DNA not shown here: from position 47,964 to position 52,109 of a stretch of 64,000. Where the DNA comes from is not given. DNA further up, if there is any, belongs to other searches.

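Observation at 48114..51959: Stand-alone 1281-aa helicase-nuclease fusion: candidate single-gene nucleic-acid surveillance or defence module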

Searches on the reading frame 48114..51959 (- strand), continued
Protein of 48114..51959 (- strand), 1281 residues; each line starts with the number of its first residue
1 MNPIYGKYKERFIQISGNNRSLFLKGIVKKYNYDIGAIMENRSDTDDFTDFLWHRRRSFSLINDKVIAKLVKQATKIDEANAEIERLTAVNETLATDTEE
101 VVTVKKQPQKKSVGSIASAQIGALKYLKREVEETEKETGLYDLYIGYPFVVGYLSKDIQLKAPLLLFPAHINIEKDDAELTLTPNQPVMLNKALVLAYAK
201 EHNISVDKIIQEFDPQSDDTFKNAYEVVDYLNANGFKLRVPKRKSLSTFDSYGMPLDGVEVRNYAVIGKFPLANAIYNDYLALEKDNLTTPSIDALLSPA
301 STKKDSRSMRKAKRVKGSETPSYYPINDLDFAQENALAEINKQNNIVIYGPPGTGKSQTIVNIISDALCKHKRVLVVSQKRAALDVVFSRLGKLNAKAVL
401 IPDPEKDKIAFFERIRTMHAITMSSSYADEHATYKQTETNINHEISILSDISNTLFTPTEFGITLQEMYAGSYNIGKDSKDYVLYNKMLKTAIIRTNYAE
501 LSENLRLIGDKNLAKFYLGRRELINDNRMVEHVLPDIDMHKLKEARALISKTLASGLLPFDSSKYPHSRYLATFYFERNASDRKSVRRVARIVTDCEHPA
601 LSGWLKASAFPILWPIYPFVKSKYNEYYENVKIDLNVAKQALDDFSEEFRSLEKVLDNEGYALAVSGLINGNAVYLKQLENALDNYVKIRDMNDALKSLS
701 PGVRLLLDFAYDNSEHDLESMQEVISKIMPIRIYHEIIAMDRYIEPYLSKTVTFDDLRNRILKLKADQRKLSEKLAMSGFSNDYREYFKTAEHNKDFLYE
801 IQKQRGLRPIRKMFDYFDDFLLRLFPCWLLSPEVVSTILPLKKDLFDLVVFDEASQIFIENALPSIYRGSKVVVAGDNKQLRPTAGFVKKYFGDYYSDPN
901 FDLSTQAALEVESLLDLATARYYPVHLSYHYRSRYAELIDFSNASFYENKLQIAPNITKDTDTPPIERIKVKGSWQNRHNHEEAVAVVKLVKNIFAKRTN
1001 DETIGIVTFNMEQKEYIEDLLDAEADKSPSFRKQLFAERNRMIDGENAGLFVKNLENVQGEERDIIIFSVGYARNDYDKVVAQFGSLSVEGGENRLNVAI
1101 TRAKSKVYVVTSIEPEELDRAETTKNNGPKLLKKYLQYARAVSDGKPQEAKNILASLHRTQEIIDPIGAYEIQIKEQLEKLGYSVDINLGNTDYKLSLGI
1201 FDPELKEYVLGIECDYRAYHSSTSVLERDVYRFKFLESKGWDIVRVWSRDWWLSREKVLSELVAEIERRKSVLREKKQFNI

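Call 16: find_homologous_proteins(query=window:48114-51959:-, max_evalue=1e-10)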
Query window:48114-51959:- (1281 aa): 4532 proteins with E <= 1e-10 among 8000 candidates; the best 120 are listed.
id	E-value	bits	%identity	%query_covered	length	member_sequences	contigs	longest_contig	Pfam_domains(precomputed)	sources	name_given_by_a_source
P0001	0.0e+0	2866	100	100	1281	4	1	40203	PF13195.12,PF13087.13,PF13086.13,PF13245.13,PF18741.8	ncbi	-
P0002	0.0e+0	2537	88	100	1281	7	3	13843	PF13195.12,PF13087.13,PF13086.13,PF13245.13,PF18741.8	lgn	-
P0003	0.0e+0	2206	76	100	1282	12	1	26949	PF13195.12,PF13087.13,PF13086.13,PF13245.13,PF18741.8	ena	-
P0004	0.0e+0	2167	75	100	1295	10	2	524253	PF13195.12,PF13087.13,PF13086.13,PF13245.13,PF18741.8,PF20720.4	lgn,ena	-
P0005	0.0e+0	2146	74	100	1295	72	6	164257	PF13195.12,PF13087.13,PF13086.13,PF13245.13,PF18741.8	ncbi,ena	-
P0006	0.0e+0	2141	73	100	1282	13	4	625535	PF13195.12,PF13087.13,PF13086.13,PF13245.13,PF18741.8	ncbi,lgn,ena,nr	ncbi:MAG: DUF4011 domain-containing protein [Clostridia bacterium]|nr:DUF4011 domain-containing prot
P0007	0.0e+0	2133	73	100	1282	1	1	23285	PF13195.12,PF13087.13,PF13086.13,PF13245.13,PF18741.8,PF20720.4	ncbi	-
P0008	0.0e+0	2132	73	100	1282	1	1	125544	PF13195.12,PF13087.13,PF13086.13,PF13245.13,PF18741.8,PF20720.4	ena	-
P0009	0.0e+0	2131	73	100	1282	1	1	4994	PF13195.12,PF13087.13,PF13086.13,PF13245.13,PF18741.8,PF20720.4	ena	-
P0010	0.0e+0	2128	74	100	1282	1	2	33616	PF13195.12,PF13087.13,PF13086.13,PF13245.13,PF18741.8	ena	-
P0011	0.0e+0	2123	72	100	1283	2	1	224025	PF13195.12,PF13087.13,PF13086.13,PF18741.8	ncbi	-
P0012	0.0e+0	2119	73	100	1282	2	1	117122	PF13195.12,PF13087.13,PF13086.13,PF13245.13,PF18741.8,PF20720.4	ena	-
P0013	0.0e+0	2119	73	100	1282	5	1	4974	PF13195.12,PF13087.13,PF13086.13,PF13245.13,PF18741.8,PF20720.4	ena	-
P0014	0.0e+0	2111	72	100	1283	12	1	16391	PF13195.12,PF13087.13,PF13086.13,PF13245.13,PF18741.8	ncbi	-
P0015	0.0e+0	2105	73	100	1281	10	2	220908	PF13195.12,PF13087.13,PF13086.13,PF13245.13,PF18741.8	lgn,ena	-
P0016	0.0e+0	2091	73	100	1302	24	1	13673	PF13195.12,PF13087.13,PF13086.13,PF13604.13,PF13245.13,PF18741.8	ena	-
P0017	0.0e+0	2091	72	100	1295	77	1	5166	PF13195.12,PF13087.13,PF13086.13,PF13245.13,PF18741.8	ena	-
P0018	0.0e+0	2079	72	100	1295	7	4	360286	PF13195.12,PF13087.13,PF13086.13,PF13245.13,PF18741.8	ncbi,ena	-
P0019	0.0e+0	2066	71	100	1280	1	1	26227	PF13195.12,PF13087.13,PF13086.13,PF13245.13,PF18741.8,PF20720.4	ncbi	-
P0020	0.0e+0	2063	71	100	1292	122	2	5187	PF13195.12,PF13087.13,PF13086.13,PF13604.13,PF13245.13,PF18741.8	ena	-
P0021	0.0e+0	2055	71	100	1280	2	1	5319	PF13195.12,PF13087.13,PF13086.13,PF13245.13,PF18741.8,PF20720.4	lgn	-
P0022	0.0e+0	2051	71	100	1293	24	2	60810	PF13195.12,PF13087.13,PF13086.13,PF13245.13,PF18741.8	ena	-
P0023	0.0e+0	2013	71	100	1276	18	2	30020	PF13195.12,PF13087.13,PF13086.13,PF13245.13,PF18741.8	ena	-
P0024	0.0e+0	1995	69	100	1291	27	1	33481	PF13195.12,PF13087.13,PF13086.13,PF13245.13,PF18741.8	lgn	-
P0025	0.0e+0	1859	66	100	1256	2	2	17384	PF13195.12,PF13087.13,PF13086.13,PF13245.13,PF18741.8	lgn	-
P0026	0.0e+0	1824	63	100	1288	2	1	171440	PF13195.12,PF13087.13,PF13086.13,PF13245.13,PF18741.8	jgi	jgi:Cdc6-like AAA superfamily ATPase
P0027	0.0e+0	1800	62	100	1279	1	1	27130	PF13195.12,PF13087.13,PF13086.13,PF13245.13,PF18741.8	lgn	-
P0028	0.0e+0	1799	64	100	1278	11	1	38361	PF13195.12,PF13087.13,PF13086.13,PF13245.13,PF18741.8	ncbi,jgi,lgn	jgi:DNA polymerase III delta prime subunit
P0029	0.0e+0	1793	63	100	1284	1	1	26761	PF13195.12,PF13087.13,PF13086.13,PF13245.13,PF18741.8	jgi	-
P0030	0.0e+0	1790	63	100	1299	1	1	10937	PF13195.12,PF13087.13,PF13086.13,PF13245.13,PF18741.8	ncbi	ncbi:MAG: AAA domain-containing protein [Bacillota bacterium]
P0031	0.0e+0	1778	64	100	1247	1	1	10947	PF13087.13,PF13086.13,PF13245.13,PF18741.8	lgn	-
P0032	0.0e+0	1777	63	100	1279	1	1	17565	PF13087.13,PF13086.13,PF13245.13,PF18741.8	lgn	-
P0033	0.0e+0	1777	64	100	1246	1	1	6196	PF13087.13,PF13086.13,PF13245.13,PF18741.8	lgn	-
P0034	0.0e+0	1769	62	100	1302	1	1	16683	PF13195.12,PF13087.13,PF13086.13,PF13245.13,PF18741.8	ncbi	-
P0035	0.0e+0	1760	63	99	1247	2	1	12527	PF13087.13,PF13086.13,PF13245.13,PF18741.8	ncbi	-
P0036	0.0e+0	1752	63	100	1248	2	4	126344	PF13087.13,PF13086.13,PF13245.13,PF18741.8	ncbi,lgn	-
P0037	0.0e+0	1744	63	100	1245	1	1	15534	PF13195.12,PF13087.13,PF13086.13,PF13245.13,PF18741.8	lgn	-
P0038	0.0e+0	1728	61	99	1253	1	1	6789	PF13195.12,PF13087.13,PF13086.13,PF13245.13,PF18741.8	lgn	-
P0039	0.0e+0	1718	62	100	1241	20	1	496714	PF13195.12,PF13087.13,PF13086.13,PF13245.13,PF18741.8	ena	-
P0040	0.0e+0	1714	63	99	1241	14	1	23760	PF13195.12,PF13087.13,PF13086.13,PF13245.13,PF18741.8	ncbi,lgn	-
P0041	0.0e+0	1706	60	99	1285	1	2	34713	PF13195.12,PF13087.13,PF13086.13,PF13245.13,PF18741.8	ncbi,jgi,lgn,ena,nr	ncbi:MAG: AAA domain-containing protein [Firmicutes bacterium]|nr:AAA domain-containing protein [Bac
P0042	0.0e+0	1703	61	99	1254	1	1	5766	PF13087.13,PF13086.13,PF13245.13,PF18741.8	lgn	-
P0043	0.0e+0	1695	63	97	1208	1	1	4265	PF13087.13,PF13086.13,PF13245.13,PF18741.8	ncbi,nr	ncbi:MAG: AAA domain-containing protein, partial [Clostridia bacterium]|nr:AAA domain-containing pro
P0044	0.0e+0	1694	61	100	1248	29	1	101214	PF13195.12,PF13087.13,PF13086.13,PF01443.25,PF13245.13,PF18741.8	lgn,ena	-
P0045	0.0e+0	1689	61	99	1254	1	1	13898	PF13195.12,PF13087.13,PF13086.13,PF01443.25,PF13245.13,PF18741.8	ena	-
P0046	0.0e+0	1681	59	100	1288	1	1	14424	PF13195.12,PF13087.13,PF13086.13,PF13604.13,PF13245.13,PF18741.8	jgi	jgi:superfamily I DNA and/or RNA helicase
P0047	0.0e+0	1678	60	100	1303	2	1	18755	PF13195.12,PF13087.13,PF13086.13,PF13245.13,PF18741.8,PF20720.4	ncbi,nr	ncbi:MAG: DUF4011 domain-containing protein [Christensenellaceae bacterium]|nr:DUF4011 domain-contai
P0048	0.0e+0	1670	61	100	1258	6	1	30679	PF13195.12,PF13087.13,PF13086.13,PF13245.13,PF18741.8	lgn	-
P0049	0.0e+0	1657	60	99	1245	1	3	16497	PF13087.13,PF13086.13,PF13245.13,PF18741.8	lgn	-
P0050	0.0e+0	1650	59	99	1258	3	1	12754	PF13087.13,PF13086.13,PF01443.25,PF13245.13,PF18741.8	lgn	-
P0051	0.0e+0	1650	60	99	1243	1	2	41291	PF13195.12,PF13087.13,PF13086.13,PF13245.13,PF18741.8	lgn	-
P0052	0.0e+0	1649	60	99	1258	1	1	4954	PF13087.13,PF13086.13,PF13245.13,PF18741.8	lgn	-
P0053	0.0e+0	1648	60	99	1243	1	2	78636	PF13195.12,PF13087.13,PF13086.13,PF13245.13,PF18741.8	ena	-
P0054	0.0e+0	1647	60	99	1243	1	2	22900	PF13195.12,PF13087.13,PF13086.13,PF13245.13,PF18741.8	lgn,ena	-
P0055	0.0e+0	1647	60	99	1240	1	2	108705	PF13087.13,PF13086.13,PF13245.13,PF18741.8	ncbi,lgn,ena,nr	ncbi:MAG: DUF4011 domain-containing protein [Clostridia bacterium]|nr:DUF4011 domain-containing prot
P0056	0.0e+0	1645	59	99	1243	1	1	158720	PF13195.12,PF13087.13,PF13086.13,PF13245.13,PF18741.8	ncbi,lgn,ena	-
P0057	0.0e+0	1644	59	99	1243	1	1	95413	PF13195.12,PF13087.13,PF13086.13,PF13245.13,PF18741.8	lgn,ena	-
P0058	0.0e+0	1644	59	99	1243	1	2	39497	PF13195.12,PF13087.13,PF13086.13,PF13245.13,PF18741.8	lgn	-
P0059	0.0e+0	1644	59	99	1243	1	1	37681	PF13195.12,PF13087.13,PF13086.13,PF13245.13,PF18741.8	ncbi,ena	-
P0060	0.0e+0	1644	60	99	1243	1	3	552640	PF13195.12,PF13087.13,PF13086.13,PF13245.13,PF18741.8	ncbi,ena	-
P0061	0.0e+0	1643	59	99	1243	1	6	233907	PF13195.12,PF13087.13,PF13086.13,PF13245.13,PF18741.8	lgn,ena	-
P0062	0.0e+0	1641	59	99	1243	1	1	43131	PF13195.12,PF13087.13,PF13086.13,PF13245.13,PF18741.8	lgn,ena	-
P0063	0.0e+0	1641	59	99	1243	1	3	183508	PF13195.12,PF13087.13,PF13086.13,PF13245.13,PF18741.8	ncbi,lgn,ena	-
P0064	0.0e+0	1641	59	99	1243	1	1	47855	PF13195.12,PF13087.13,PF13086.13,PF13245.13,PF18741.8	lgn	-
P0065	0.0e+0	1641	59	99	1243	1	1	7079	PF13195.12,PF13087.13,PF13086.13,PF13245.13,PF18741.8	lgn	-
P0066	0.0e+0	1641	59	99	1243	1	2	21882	PF13195.12,PF13087.13,PF13086.13,PF13245.13,PF18741.8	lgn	-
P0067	0.0e+0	1640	59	99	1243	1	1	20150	PF13195.12,PF13087.13,PF13086.13,PF13245.13,PF18741.8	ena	-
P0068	0.0e+0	1640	59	99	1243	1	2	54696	PF13195.12,PF13087.13,PF13086.13,PF13245.13,PF18741.8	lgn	-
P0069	0.0e+0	1640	59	99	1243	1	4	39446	PF13195.12,PF13087.13,PF13086.13,PF13245.13,PF18741.8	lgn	-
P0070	0.0e+0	1640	59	99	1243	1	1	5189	PF13195.12,PF13087.13,PF13086.13,PF13245.13,PF18741.8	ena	-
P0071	0.0e+0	1639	59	99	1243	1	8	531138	PF13195.12,PF13087.13,PF13086.13,PF13245.13,PF18741.8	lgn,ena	-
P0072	0.0e+0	1639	59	99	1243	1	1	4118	PF13195.12,PF13087.13,PF13086.13,PF13245.13,PF18741.8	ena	-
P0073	0.0e+0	1639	59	99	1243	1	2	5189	PF13195.12,PF13087.13,PF13086.13,PF13245.13,PF18741.8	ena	-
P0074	0.0e+0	1638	59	99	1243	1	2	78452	PF13195.12,PF13087.13,PF13086.13,PF13245.13,PF18741.8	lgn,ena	-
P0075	0.0e+0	1635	59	99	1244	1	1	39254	PF13195.12,PF13087.13,PF13086.13,PF13245.13,PF18741.8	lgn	-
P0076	0.0e+0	1633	60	99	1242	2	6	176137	PF13195.12,PF13087.13,PF13086.13,PF13245.13,PF18741.8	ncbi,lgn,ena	-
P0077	0.0e+0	1630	60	99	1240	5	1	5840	PF13087.13,PF13086.13,PF01443.25,PF13245.13,PF18741.8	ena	-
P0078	0.0e+0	1630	59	99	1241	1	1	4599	PF13195.12,PF13087.13,PF13086.13,PF13245.13,PF18741.8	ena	-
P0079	0.0e+0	1624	61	97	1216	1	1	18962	PF13087.13,PF13086.13,PF13245.13,PF18741.8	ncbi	-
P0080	0.0e+0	1624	59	99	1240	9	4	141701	PF13195.12,PF13087.13,PF13086.13,PF13245.13,PF18741.8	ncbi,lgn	-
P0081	0.0e+0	1622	58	100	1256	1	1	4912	PF13087.13,PF13086.13,PF01443.25,PF13245.13,PF18741.8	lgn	-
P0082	0.0e+0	1622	66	85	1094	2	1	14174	PF13087.13,PF13086.13,PF13245.13,PF18741.8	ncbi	ncbi:MAG: AAA domain-containing protein, partial [Clostridia bacterium]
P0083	0.0e+0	1618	60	97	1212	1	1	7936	PF13087.13,PF13086.13,PF01443.25,PF13245.13,PF18741.8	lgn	-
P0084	0.0e+0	1618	59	100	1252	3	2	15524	PF13087.13,PF13086.13,PF13245.13,PF18741.8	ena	-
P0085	0.0e+0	1617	59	100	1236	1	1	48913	PF13195.12,PF13087.13,PF13086.13,PF13245.13,PF18741.8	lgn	-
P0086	0.0e+0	1617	59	100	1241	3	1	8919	PF13195.12,PF13087.13,PF13086.13,PF13245.13,PF18741.8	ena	-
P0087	0.0e+0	1616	59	99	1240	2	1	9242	PF13195.12,PF13087.13,PF13086.13,PF13245.13,PF18741.8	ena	-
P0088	0.0e+0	1615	59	99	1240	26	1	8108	PF13195.12,PF13087.13,PF13086.13,PF13245.13,PF18741.8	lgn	-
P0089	0.0e+0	1613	58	99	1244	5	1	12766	PF13195.12,PF13087.13,PF13086.13,PF13245.13,PF18741.8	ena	-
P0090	0.0e+0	1609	60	100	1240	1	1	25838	PF13087.13,PF13086.13,PF01443.25,PF13245.13,PF18741.8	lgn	-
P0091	0.0e+0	1608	58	99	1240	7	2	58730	PF13195.12,PF13087.13,PF13086.13,PF01443.25,PF13245.13,PF18741.8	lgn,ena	-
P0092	0.0e+0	1607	57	99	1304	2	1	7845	PF13195.12,PF13087.13,PF13086.13,PF13245.13,PF18741.8,PF20720.4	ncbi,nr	ncbi:MAG: DUF4011 domain-containing protein [Christensenellaceae bacterium]|nr:DUF4011 domain-contai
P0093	0.0e+0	1604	59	99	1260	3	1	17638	PF13087.13,PF13086.13,PF13245.13,PF18741.8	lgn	-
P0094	0.0e+0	1594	57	100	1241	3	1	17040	PF13195.12,PF13087.13,PF13086.13,PF13245.13,PF18741.8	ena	-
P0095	0.0e+0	1591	57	99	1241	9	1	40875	PF13195.12,PF13087.13,PF13086.13,PF13245.13,PF18741.8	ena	-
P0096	0.0e+0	1562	57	99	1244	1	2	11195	PF13195.12,PF13087.13,PF13086.13,PF13245.13,PF18741.8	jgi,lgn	-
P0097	0.0e+0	1555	57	96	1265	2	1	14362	PF13195.12,PF13087.13,PF13086.13,PF13245.13,PF18741.8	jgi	jgi:DNA polymerase III delta prime subunit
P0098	0.0e+0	1542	56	100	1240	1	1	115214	PF13195.12,PF13087.13,PF13086.13,PF13245.13,PF18741.8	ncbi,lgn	-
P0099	0.0e+0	1531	56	100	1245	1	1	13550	PF13195.12,PF13087.13,PF13086.13,PF01443.25,PF13245.13,PF18741.8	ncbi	-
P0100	0.0e+0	1467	54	99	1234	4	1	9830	PF13087.13,PF13086.13,PF01443.25,PF13604.13,PF13245.13,PF18741.8,PF20720.4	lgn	-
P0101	0.0e+0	1452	54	100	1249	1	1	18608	PF13087.13,PF13086.13,PF13245.13,PF18741.8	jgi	jgi:DNA polymerase III delta prime subunit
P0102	0.0e+0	1448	53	99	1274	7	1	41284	PF13195.12,PF13087.13,PF13086.13,PF13245.13,PF18741.8,PF20720.4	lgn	-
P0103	0.0e+0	1443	53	100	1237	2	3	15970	PF13195.12,PF13087.13,PF13086.13,PF13245.13,PF18741.8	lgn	-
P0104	0.0e+0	1430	53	99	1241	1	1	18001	PF13195.12,PF13087.13,PF13086.13,PF18741.8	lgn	-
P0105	0.0e+0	1384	65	74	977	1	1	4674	PF13087.13,PF13086.13,PF13245.13,PF18741.8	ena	-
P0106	0.0e+0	1329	57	84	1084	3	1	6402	PF13087.13,PF13086.13,PF01443.25,PF13245.13,PF18741.8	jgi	jgi:hypothetical protein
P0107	0.0e+0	1319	50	99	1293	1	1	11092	PF13087.13,PF13086.13,PF13245.13,PF18741.8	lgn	-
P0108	0.0e+0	1318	50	99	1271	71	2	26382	PF13195.12,PF13087.13,PF13086.13,PF13245.13,PF18741.8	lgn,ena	-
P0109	0.0e+0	1313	50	99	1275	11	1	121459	PF13195.12,PF13087.13,PF13086.13,PF13245.13,PF18741.8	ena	-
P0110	0.0e+0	1312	50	99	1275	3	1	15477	PF13195.12,PF13087.13,PF13086.13,PF13245.13,PF18741.8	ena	-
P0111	0.0e+0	1310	50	99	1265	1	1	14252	PF13087.13,PF13086.13,PF13245.13,PF18741.8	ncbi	-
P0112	0.0e+0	1310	49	100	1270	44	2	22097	PF13195.12,PF13087.13,PF13086.13,PF13245.13,PF18741.8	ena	-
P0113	0.0e+0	1307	49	99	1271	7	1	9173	PF13195.12,PF13087.13,PF13086.13,PF13245.13,PF18741.8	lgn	-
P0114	0.0e+0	1305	50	100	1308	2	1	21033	PF13195.12,PF13087.13,PF13086.13,PF13245.13,PF18741.8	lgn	-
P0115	0.0e+0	1304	49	99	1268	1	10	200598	PF13195.12,PF13087.13,PF13086.13,PF13245.13,PF18741.8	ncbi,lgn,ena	-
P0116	0.0e+0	1303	49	100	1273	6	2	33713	PF13195.12,PF13087.13,PF13086.13,PF13245.13,PF18741.8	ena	-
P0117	0.0e+0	1301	49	99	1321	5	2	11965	PF13195.12,PF13087.13,PF13086.13,PF13245.13,PF18741.8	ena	-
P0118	0.0e+0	1301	49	99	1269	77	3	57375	PF13195.12,PF13087.13,PF13086.13,PF13245.13,PF18741.8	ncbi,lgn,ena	-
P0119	0.0e+0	1300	49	99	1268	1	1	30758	PF13195.12,PF13087.13,PF13086.13,PF13245.13,PF18741.8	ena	-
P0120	0.0e+0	1299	49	100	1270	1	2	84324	PF13195.12,PF13087.13,PF13086.13,PF13245.13,PF18741.8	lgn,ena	-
